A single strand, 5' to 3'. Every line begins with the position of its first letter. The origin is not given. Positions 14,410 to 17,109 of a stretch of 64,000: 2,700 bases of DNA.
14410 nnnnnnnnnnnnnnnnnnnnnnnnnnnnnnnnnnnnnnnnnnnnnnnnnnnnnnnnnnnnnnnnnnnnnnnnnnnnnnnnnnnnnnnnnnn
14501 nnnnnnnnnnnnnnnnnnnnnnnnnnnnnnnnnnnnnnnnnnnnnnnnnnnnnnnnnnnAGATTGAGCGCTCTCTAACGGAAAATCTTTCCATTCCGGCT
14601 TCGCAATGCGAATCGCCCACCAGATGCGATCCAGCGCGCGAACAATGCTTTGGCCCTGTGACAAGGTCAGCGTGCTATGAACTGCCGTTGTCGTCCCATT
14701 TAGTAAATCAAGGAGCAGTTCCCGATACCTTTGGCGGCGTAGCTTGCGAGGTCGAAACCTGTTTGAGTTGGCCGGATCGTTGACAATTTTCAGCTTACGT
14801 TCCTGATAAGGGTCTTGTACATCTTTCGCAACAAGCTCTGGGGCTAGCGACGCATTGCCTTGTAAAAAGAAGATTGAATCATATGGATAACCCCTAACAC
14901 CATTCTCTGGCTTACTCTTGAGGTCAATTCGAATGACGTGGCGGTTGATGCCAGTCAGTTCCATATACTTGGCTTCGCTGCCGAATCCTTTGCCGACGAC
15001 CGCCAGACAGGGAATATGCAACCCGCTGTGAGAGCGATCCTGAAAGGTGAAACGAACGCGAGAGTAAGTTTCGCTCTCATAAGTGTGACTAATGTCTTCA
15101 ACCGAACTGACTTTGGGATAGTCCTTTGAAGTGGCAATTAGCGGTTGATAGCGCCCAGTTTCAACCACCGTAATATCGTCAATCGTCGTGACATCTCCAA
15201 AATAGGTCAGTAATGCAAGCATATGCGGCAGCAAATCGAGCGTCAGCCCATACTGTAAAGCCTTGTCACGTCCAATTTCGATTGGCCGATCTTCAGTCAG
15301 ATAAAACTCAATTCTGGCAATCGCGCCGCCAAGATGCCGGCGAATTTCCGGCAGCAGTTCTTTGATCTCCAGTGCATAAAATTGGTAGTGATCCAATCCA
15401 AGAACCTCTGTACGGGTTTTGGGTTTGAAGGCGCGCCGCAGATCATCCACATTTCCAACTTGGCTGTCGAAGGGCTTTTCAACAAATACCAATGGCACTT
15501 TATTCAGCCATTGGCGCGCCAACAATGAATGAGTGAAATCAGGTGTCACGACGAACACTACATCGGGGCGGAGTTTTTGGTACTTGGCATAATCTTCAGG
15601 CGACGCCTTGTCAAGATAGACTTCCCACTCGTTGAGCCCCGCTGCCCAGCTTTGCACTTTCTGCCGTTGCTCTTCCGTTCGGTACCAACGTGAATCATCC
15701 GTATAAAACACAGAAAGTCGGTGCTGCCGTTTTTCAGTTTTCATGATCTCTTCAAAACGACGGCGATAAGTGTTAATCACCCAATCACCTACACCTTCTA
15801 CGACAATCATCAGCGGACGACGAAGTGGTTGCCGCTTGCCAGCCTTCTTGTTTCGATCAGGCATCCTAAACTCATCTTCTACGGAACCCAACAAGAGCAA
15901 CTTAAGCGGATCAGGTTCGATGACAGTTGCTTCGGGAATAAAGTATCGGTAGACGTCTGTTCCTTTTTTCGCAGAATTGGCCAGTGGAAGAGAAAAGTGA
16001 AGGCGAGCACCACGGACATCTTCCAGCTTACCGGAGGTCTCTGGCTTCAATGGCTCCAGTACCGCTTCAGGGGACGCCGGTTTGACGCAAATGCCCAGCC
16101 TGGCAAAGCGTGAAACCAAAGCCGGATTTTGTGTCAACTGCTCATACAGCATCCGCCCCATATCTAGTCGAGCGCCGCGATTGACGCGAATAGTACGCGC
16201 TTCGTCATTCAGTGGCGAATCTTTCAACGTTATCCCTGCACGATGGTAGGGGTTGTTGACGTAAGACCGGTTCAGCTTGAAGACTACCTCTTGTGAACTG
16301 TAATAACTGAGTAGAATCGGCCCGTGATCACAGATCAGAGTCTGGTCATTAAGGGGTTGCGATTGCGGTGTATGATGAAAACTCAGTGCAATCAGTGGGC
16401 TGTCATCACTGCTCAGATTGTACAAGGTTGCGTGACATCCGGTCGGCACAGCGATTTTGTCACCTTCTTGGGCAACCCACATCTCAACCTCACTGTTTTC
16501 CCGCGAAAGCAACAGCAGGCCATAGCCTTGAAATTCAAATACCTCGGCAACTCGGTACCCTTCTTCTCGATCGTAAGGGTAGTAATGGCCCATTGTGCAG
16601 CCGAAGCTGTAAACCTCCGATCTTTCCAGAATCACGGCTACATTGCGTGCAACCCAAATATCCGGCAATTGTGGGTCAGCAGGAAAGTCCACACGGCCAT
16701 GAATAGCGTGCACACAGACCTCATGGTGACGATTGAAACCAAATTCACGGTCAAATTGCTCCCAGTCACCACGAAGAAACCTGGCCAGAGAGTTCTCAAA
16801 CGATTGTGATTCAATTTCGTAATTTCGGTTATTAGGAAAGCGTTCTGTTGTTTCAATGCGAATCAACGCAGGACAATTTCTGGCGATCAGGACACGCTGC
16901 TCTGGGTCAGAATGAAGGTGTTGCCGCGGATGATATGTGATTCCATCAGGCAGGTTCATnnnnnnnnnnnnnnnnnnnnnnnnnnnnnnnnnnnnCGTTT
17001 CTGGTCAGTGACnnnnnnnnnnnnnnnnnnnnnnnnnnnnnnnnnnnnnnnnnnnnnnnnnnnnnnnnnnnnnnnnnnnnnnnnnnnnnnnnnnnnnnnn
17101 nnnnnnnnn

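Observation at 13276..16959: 1227-aa fusion protein: cupin-like + Gfo/Idh/MocA-like dehydrogenase + ~500-aa C-terminal region with no recognisable domain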

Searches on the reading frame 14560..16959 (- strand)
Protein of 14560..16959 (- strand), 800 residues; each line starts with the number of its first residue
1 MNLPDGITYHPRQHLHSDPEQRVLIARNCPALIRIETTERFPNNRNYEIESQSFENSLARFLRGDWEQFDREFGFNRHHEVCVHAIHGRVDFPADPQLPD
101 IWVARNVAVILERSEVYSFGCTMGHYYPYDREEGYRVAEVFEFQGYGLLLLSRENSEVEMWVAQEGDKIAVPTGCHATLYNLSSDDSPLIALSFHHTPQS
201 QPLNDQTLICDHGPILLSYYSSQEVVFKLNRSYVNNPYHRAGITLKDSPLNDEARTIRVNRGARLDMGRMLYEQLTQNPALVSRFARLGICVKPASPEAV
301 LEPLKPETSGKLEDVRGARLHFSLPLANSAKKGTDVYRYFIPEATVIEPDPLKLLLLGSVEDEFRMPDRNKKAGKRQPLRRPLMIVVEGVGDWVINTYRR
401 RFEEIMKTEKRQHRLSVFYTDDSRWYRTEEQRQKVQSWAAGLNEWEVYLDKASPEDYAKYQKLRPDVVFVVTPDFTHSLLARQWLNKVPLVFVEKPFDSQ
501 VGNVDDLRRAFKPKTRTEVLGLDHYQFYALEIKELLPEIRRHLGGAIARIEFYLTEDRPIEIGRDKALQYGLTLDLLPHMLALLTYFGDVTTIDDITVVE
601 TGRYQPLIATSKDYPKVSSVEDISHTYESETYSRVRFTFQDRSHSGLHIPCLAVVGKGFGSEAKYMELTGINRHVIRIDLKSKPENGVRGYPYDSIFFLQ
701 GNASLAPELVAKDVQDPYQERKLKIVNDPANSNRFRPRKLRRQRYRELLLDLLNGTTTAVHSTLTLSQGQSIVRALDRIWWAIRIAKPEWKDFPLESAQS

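Call 43: predict_structure(alignment_id=A3)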
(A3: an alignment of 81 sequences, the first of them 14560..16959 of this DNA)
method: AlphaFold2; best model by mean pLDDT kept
length: 800 residues; sequences in the alignment: 81
mean_pLDDT: 90.9   pTM: 0.91
mean pLDDT of the five models: 90.9, 89.6, 89.0, 89.0, 88.8
residues with pLDDT >= 90: 603; 70-90: 143; 50-70: 48; < 50: 6
segments of 3 or more residues with pLDDT < 50: none
pLDDT, mean of each block of 10 residues (from residue 1): 96 71 90 96 95 85 95 77 73 91 92 86 91 91 98 94 98 95 94 82 80 97 96 95 94 96 89 97 97 97 82 72 97 95 90 74 53 62 93 90 89 85 86 90 95 97 97 90 95 88 93 85 93 94 95 97 89 95 96 97 97 85 96 97 91 98 97 97 96 98 95 97 97 95 89 87 92 96 95 94
secondary structure, 60 per line:
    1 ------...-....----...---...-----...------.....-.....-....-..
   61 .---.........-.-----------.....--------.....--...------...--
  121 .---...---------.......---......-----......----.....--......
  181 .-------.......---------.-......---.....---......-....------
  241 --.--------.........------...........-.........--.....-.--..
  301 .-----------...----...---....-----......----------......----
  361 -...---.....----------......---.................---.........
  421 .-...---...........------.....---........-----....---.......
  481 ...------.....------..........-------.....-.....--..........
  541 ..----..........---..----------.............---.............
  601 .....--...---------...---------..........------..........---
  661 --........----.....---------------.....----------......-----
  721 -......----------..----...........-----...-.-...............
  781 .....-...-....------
elements in order (helices of 4 or more, strands of 3 or more residues): E7-9 H11-14 E25-27 E33-35 H42-46 E48-52 H54-57 H65-73 E87-91 E100-104 E107-109 E116-118 E125-127 E137-143 E147-152 E158-163 E168-172 E175-181 E189-195 H207-212 E216-220 E224-229 H252-255 E256-260 H267-277 H279-287 E290-294 E299-301 E320-322 H326-329 H335-340 H351-356 H368-372 E383-388 H392-408 E415-421 H429-439 E446-450 H454-461 E467-470 H474-483 E490-494 H501-510 E518-522 H524-528 H531-542 E547-556 H572-584 E588-605 E608-610 E620-622 E632-641 E648-657 E663-670 E675-679 E695-699 E710-715 E722-727 H744-754 H766-785 E791-794

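Call 46: fold_search(model_id=the predicted structure, library=pdb)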
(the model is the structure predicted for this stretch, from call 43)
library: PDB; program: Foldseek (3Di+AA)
matches with E <= 10: 1505; with E <= 0.001: 384
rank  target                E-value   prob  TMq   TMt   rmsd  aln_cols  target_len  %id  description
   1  2bhl_A                7.3e-14  1.00  0.34  0.54   8.7       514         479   13  X-RAY STRUCTURE OF HUMAN GLUCOSE-6-PHOSPHATE DEHYDROGENASE (DELETION VARIANT) COMPLEXED WITH GLUCOSE-6-PHOSPHATE (released 2005-04-25)
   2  7xhl_A                9.1e-14  1.00  0.35  0.54   8.0       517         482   15  Complex structure of a Glucose 6-Phosphate Dehydrogenase from Zymomonas mobilis (released 2023-04-12)
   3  4lgv_A                1.2e-13  1.00  0.33  0.53   9.7       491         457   14  X-ray crystal structure of Glucose-6-phosphate 1-dehydrogenase from Mycobacterium avium (released 2013-07-24)
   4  4lgv_D                1.6e-13  1.00  0.32  0.52  10.1       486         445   14  X-ray crystal structure of Glucose-6-phosphate 1-dehydrogenase from Mycobacterium avium (released 2013-07-24)
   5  4lgv_B                1.8e-13  1.00  0.32  0.51  10.1       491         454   14  X-ray crystal structure of Glucose-6-phosphate 1-dehydrogenase from Mycobacterium avium (released 2013-07-24)
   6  7xhl_B                2.0e-13  1.00  0.35  0.54   7.6       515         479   14  Complex structure of a Glucose 6-Phosphate Dehydrogenase from Zymomonas mobilis (released 2023-04-12)
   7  8i37_A                2.1e-13  1.00  0.36  0.63   6.4       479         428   11  Helicobacter pylori G6PDH (released 2024-07-24)
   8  1ofg_A                2.8e-13  1.00  0.31  0.60   7.8       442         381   14  GLUCOSE-FRUCTOSE OXIDOREDUCTASE (released 1997-04-21)
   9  7zve_E                2.9e-13  1.00  0.36  0.54   8.9       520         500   13  K403 acetylated glucose-6-phosphate dehydrogenase (G6PD) (released 2023-08-23)
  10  1qki_G                3.3e-13  1.00  0.35  0.53   8.8       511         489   14  X-RAY STRUCTURE OF HUMAN GLUCOSE 6-PHOSPHATE DEHYDROGENASE (VARIANT CANTON R459L) COMPLEXED WITH STRUCTURAL NADP+ (released 2000-03-16)
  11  7zhv_B                3.3e-13  1.00  0.34  0.50  16.2       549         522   13  Leishmania donovani Glucose 6-Phosphate Dehydrogenase complexed with Glucose 6-Phosphate (released 2022-12-14)
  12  7zve_C                3.7e-13  1.00  0.35  0.53  11.2       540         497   13  K403 acetylated glucose-6-phosphate dehydrogenase (G6PD) (released 2023-08-23)
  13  9vp7_A                3.7e-13  1.00  0.34  0.48  10.6       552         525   14  Glucose-6-phosphate dehydrogenase from Leishmania donovani in complex with pseudo substrate (released 2025-11-05)
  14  1dpg_A                3.9e-13  1.00  0.32  0.50  10.4       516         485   12  GLUCOSE 6-PHOSPHATE DEHYDROGENASE FROM LEUCONOSTOC MESENTEROIDES (released 1996-03-08)
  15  6d23_B                4.3e-13  1.00  0.34  0.52   9.0       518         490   14  GLUCOSE-6-P DEHYDROGENASE (APO FORM) FROM TRYPANOSOMA CRUZI (released 2018-05-02)
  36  1evj_D                1.3e-12  1.00  0.30  0.63   7.7       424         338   13  CRYSTAL STRUCTURE OF GLUCOSE-FRUCTOSE OXIDOREDUCTASE (GFOR) DELTA1-22 S64D (released 2000-12-04)
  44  5a02_A                1.8e-12  1.00  0.31  0.68   6.5       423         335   15  Crystal structure of aldose-aldose oxidoreductase from Caulobacter crescentus complexed with glycerol (released 2015-10-21)
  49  1evj_A                2.2e-12  1.00  0.29  0.62   7.8       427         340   14  CRYSTAL STRUCTURE OF GLUCOSE-FRUCTOSE OXIDOREDUCTASE (GFOR) DELTA1-22 S64D (released 2000-12-04)
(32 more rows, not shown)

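Call 48: find_related_loci(query=A3, collection=genome_contigs, flank=10000)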
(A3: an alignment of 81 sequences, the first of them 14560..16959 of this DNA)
Query A3 (800 aa) in genome_contigs; peptide patterns used: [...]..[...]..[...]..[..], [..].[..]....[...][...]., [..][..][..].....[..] (x = any residue, [..] = any of these).
129 stretches matched a pattern; 5 encode a relative of the query (tblastn E <= 1e-3); 5 distinct loci.
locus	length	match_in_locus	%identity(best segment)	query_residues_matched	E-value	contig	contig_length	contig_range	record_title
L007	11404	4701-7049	43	1-788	0e+0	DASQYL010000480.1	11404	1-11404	MAG TPA_asm: Pyrinomonadaceae bacterium isolate SMAG_U11064 k141_162062, whole genome shotgun sequence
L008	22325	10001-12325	41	1-796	0e+0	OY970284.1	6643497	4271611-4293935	MAG: Thermoanaerobaculia bacterium isolate MFD05513.bin.1.42 genome assembly, chromosome: 1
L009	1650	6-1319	51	375-796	4e-136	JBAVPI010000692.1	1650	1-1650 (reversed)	MAG: Pyrinomonadaceae bacterium isolate MFD00676_ilm_asm_bin4 k127_139605, whole genome shotgun sequence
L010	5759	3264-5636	43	1-670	3e-49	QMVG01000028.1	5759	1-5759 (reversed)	MAG: Candidatus Micrarchaeota archaeon isolate B47_G15 B47_Guay15_scaffold_05859, whole genome shotgun sequence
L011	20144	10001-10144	42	463-508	3e-5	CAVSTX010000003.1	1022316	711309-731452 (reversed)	MAG: Pyrinomonadaceae bacterium isolate MFD09212.bin.1.129 genome assembly, contig: contig_64038, whole genome shotgun s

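Call 49: find_related_loci(query=A3, collection=metagenome_contigs, flank=10000)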
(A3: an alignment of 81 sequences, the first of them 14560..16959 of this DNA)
Query A3 (800 aa) in metagenome_contigs; peptide patterns used: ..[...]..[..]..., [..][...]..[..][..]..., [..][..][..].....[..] (x = any residue, [..] = any of these).
600 stretches matched a pattern (row limit reached: there are more); 26 encode a relative of the query (tblastn E <= 1e-3); 26 distinct loci.
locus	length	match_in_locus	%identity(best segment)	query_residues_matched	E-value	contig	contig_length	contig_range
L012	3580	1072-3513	47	1-795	0e+0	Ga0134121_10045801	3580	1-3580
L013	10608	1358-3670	43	1-795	3e-179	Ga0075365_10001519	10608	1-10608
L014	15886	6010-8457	41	1-795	4e-172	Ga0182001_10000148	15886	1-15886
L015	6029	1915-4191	40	1-797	2e-164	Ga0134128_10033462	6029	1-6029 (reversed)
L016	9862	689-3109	39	1-788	9e-157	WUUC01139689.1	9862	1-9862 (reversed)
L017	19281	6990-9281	47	1-798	0e+0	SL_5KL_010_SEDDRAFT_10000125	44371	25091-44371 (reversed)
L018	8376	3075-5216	36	22-784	3e-128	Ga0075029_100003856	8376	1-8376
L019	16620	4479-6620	36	22-784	3e-128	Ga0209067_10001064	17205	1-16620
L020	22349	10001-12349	31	1-795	2e-108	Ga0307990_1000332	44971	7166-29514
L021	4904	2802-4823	34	1-659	1e-98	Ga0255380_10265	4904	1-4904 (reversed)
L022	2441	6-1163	42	379-784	6e-95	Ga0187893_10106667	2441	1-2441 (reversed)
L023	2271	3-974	46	456-788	3e-90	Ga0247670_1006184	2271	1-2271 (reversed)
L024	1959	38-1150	34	415-795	8e-65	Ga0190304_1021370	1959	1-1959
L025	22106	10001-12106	27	1-780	5e-62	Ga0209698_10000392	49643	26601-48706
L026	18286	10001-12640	34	1-793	7e-54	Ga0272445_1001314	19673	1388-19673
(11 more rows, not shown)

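Call 55: search_solved_structures(query=A3, max_evalue=1, show_alignments=3)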
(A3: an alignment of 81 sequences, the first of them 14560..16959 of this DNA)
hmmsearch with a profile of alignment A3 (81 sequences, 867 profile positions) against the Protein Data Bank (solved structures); distinct sequences matched with E-value up to 1: 60.
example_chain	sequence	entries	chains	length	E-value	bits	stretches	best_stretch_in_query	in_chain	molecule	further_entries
3v5n_A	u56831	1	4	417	8.8e-05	24.1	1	410-504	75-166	Oxidoreductase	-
3fhl_A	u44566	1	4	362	0.00016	23.3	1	446-495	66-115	Putative oxidoreductase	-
3e82_A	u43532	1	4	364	0.00016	23.2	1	445-563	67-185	Putative oxidoreductase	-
7bvj_A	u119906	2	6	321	0.00036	22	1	445-506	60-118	Oxidoreductase, NAD-binding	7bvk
3hnp_A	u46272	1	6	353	0.00086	20.8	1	446-490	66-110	Oxidoreductase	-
4hkt_A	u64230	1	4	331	0.0013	20.2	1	446-496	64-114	Inositol 2-dehydrogenase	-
8tdh_A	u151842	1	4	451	0.0022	19.4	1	444-484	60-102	Predicted dehydrogenases and related proteins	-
8tdf_A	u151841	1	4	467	0.0023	19.4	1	444-484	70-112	Dehydrogenase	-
3ezy_A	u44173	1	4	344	0.0037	18.7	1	432-496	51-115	Dehydrogenase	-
3i23_A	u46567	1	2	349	0.0068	17.8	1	447-493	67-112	Oxidoreductase, Gfo/Idh/MocA family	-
3fd8_A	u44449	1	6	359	0.0071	17.8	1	447-493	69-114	Oxidoreductase, Gfo/Idh/MocA family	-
4fb5_A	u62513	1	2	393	0.019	16.4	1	431-573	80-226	Probable oxidoreductase protein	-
7xr9_A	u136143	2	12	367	0.02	16.3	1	441-498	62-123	DgpA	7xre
9m3d_B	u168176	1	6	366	0.036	15.5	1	442-498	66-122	DgpA1 from W974-1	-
3c1a_A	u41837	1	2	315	0.038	15.4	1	446-492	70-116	Putative oxidoreductase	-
1evj_A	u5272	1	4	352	0.092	14.1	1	431-507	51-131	GLUCOSE-FRUCTOSE OXIDOREDUCTASE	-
1ofg_A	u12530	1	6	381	0.11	13.8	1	434-507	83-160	GLUCOSE-FRUCTOSE OXIDOREDUCTASE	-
2bh9_A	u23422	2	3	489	0.62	11.3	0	471-508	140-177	GLUCOSE-6-PHOSPHATE 1-DEHYDROGENASE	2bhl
5a02_A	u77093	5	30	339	0.69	11.2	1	445-501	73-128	ALDOSE-ALDOSE OXIDOREDUCTASE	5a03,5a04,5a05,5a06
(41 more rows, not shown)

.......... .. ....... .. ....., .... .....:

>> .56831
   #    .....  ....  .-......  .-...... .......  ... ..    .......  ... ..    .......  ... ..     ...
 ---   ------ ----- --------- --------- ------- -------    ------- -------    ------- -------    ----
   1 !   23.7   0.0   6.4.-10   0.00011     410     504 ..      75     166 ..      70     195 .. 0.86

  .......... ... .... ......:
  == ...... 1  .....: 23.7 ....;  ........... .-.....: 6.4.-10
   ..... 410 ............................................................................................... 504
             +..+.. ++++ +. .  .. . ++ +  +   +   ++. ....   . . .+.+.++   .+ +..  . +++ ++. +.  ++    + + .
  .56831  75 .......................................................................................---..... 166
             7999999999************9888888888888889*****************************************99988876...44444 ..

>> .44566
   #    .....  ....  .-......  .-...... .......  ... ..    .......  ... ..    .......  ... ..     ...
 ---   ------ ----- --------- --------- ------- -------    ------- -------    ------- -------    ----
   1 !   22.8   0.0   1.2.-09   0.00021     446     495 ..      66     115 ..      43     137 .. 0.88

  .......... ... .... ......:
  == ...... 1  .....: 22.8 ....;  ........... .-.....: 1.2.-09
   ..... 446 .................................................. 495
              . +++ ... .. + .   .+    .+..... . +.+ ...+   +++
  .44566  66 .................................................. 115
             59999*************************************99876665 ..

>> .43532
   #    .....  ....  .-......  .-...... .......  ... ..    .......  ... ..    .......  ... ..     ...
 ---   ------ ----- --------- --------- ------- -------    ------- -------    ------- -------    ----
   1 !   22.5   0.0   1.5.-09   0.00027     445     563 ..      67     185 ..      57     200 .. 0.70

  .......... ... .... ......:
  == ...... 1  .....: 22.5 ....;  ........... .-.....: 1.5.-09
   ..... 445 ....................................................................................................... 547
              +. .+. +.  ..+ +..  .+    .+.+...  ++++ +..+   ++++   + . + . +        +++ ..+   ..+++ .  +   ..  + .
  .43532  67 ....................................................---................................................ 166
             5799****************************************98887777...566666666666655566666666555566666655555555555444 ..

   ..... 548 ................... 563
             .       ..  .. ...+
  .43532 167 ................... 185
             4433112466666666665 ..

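Call 58: search_protein_families(library=pfam, alignment_id=A4, max_evalue=0.01)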
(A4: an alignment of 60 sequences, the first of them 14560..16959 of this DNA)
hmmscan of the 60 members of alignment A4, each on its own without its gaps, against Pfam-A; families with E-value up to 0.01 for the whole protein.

A. member 1, window:14560-16959:- (800 aa): 1 family
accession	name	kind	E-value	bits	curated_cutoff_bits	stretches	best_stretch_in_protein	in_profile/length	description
PF01408.29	GFO_IDH_MocA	-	1.2e-06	29.6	24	1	447-514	50-112/120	Oxidoreductase family, NAD-binding Rossmann fold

B. families by the number of members that match (of 60 scanned): 4 families
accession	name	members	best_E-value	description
PF01408.29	GFO_IDH_MocA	60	5.6e-08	Oxidoreductase family, NAD-binding Rossmann fold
PF06560.17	GPI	11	2.9e-07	Glucose-6-phosphate isomerase (GPI)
PF00479.28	G6PD_N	3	9.2e-05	Glucose-6-phosphate dehydrogenase, NAD binding domain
PF19742.4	DUF6231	1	0.0021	Family of unknown function (DUF6231)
